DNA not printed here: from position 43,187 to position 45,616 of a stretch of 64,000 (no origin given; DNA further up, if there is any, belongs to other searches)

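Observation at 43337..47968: DUF58 flanked by two large secreted proteins: a barrel fused to a transglutaminase-like domain, and an HERFH protein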

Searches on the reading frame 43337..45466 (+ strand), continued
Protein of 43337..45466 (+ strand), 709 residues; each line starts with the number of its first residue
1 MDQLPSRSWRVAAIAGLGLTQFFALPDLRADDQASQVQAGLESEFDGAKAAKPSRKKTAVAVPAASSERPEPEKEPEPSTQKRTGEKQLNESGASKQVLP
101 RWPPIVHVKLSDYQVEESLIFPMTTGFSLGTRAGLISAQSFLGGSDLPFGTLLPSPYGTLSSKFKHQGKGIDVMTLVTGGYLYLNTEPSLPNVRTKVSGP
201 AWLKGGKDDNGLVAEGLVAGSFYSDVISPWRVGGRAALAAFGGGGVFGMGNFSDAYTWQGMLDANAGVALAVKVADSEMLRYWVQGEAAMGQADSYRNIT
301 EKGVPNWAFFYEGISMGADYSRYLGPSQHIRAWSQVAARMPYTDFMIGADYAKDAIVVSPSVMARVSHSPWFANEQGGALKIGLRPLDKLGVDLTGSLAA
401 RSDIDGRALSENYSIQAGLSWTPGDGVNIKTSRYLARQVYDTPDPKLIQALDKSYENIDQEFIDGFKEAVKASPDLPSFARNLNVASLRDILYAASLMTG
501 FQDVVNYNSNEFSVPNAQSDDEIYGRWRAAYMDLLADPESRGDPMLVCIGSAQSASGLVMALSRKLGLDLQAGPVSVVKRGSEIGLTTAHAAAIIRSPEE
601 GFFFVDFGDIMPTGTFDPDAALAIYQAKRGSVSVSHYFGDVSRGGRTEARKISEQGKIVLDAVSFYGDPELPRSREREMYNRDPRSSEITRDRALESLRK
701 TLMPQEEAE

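Call 109: find_encoding_contigs(protein=P0017, flank=10000, max_places=2)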
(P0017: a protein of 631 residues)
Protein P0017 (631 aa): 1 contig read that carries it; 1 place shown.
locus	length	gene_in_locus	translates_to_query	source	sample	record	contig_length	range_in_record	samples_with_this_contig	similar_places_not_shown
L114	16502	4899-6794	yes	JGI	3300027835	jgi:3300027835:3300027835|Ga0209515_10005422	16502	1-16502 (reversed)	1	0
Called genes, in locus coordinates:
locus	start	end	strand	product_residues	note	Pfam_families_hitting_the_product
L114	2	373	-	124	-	?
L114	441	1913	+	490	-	PF13860:FlgD_ig (weak)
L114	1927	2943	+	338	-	-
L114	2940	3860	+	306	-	PF00892:EamA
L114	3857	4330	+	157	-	PF14539:DUF4442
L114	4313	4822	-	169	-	PF01928:CYTH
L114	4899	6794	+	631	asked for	-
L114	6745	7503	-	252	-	PF08713:DNA_alkylation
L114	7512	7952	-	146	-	-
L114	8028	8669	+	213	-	PF01625:PMSR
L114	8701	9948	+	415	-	PF02321:OEP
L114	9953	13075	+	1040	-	PF00873:ACR_tran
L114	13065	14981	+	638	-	PF01443:Viral_helicase1 (faint), PF21138:SMUBP-2_HCS1_1B (weak), PF00270:DEAD (faint), PF13086:AAA_11, PF13191:AAA_16 (weak), PF13245:AAA_19, PF13604:AAA_30, PF13087:AAA_12, +1 more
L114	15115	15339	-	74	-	PF04255:DUF433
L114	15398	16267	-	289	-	PF02678:Pirin, PF05726:Pirin_C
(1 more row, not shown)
